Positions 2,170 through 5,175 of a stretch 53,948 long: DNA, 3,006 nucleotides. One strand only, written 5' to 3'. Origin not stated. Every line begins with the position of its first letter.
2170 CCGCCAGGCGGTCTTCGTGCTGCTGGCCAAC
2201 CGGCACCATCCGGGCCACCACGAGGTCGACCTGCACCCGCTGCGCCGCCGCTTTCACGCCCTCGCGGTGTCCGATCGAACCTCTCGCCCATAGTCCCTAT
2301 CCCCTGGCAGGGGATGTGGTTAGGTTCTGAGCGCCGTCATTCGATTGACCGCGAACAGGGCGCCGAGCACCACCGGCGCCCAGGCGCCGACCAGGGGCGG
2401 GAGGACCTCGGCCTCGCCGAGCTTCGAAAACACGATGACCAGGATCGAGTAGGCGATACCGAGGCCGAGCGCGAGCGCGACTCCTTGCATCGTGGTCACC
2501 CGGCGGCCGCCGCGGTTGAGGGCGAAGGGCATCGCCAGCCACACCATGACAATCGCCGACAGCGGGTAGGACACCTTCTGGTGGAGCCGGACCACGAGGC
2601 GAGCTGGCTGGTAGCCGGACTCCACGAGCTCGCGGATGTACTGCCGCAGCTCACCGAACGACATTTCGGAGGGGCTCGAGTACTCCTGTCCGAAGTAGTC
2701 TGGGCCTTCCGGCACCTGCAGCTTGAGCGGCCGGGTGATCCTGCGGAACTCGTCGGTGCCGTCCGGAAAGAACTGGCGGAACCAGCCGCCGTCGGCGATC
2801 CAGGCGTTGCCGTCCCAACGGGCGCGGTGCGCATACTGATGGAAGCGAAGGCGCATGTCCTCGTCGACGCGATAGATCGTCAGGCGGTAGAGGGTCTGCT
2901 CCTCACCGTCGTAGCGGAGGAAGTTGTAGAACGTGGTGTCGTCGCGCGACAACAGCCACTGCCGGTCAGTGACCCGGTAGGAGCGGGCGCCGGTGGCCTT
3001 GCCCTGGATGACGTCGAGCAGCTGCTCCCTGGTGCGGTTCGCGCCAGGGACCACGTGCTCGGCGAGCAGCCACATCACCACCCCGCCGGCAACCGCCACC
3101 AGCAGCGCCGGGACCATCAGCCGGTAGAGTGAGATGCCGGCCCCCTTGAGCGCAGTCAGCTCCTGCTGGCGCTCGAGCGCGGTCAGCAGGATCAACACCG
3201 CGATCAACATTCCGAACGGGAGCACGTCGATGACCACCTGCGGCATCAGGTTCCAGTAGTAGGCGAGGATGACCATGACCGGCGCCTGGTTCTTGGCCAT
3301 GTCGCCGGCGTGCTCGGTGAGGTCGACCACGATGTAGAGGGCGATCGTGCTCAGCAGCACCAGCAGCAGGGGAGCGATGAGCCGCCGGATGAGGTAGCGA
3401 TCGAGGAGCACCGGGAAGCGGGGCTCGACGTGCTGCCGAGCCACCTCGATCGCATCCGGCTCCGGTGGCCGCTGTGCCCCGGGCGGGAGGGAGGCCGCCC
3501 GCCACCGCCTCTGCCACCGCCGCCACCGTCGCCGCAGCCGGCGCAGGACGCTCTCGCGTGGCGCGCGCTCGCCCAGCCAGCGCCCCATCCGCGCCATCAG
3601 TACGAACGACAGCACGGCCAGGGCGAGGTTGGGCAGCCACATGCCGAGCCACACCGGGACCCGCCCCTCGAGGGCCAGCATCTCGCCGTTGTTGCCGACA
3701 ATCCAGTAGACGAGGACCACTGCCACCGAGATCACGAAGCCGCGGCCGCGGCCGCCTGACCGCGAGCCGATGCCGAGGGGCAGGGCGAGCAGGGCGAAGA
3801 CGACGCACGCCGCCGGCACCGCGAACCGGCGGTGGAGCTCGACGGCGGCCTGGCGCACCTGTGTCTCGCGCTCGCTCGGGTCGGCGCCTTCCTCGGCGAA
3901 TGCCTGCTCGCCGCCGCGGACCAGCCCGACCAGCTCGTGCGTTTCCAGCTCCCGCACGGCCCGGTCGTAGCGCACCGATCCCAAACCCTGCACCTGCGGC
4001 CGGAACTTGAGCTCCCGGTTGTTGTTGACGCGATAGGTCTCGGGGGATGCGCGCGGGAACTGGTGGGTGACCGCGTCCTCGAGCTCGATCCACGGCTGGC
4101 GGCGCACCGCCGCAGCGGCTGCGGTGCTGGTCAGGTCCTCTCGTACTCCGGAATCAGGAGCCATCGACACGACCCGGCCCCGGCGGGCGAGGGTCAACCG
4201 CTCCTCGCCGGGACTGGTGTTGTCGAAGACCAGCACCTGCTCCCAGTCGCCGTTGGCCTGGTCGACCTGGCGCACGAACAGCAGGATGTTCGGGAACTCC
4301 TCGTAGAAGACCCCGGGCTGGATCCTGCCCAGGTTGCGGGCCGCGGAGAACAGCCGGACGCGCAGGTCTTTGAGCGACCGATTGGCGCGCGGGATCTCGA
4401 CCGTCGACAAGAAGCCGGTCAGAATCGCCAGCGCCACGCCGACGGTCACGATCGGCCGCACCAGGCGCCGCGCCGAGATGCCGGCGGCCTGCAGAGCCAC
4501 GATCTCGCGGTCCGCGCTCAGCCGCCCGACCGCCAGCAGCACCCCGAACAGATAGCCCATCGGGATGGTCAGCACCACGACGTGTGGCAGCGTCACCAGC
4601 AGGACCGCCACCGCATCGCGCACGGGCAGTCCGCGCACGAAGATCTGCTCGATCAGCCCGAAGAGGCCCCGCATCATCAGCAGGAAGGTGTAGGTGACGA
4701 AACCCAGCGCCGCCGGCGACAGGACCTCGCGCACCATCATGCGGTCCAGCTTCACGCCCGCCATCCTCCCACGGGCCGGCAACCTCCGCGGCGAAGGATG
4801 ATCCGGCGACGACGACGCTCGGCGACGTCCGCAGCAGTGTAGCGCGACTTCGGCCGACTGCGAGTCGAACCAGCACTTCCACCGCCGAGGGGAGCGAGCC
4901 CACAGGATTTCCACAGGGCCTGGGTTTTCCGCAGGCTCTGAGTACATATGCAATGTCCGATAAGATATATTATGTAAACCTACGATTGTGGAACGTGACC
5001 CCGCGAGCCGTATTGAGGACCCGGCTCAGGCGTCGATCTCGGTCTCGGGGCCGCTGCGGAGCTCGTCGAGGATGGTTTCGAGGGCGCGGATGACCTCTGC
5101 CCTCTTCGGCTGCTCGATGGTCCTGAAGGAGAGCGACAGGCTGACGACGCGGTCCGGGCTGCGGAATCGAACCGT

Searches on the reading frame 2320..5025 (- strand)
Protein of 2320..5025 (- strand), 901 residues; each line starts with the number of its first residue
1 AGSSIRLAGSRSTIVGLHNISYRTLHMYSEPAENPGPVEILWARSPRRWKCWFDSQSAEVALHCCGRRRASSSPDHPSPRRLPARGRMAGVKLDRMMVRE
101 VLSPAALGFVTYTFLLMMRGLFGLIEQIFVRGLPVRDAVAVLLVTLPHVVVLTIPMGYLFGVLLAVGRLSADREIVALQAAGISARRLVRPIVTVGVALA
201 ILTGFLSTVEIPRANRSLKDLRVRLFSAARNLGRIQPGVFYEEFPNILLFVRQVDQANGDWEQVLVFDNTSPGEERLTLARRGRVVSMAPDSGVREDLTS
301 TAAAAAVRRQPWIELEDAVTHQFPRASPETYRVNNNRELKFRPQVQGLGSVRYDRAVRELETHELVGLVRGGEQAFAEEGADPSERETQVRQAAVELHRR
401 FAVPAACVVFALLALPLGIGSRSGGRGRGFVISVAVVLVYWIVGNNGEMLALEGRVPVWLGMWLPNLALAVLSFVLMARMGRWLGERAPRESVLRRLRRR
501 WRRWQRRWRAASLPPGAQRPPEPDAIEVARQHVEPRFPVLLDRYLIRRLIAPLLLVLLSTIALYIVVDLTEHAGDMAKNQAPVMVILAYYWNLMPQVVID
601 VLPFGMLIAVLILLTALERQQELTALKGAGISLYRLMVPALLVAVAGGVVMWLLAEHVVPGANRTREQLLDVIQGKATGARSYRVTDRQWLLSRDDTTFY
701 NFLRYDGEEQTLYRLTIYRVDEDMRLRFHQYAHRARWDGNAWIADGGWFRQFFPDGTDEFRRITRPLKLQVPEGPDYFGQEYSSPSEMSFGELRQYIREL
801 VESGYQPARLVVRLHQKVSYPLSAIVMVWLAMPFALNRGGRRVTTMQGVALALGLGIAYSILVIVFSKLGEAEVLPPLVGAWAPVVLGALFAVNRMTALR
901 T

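Call 61: search_protein_families(library=pfam, proteins=[window:2320-5025:-], max_evalue=0.00001)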
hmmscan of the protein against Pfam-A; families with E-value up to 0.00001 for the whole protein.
window:2320-5025:- (901 aa): 1 family
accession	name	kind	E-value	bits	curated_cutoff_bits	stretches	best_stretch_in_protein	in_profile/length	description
PF03739.19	LptF_LptG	-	4e-148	493.6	27.9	2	543-896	1-351/353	Lipopolysaccharide export system permease LptF/LptG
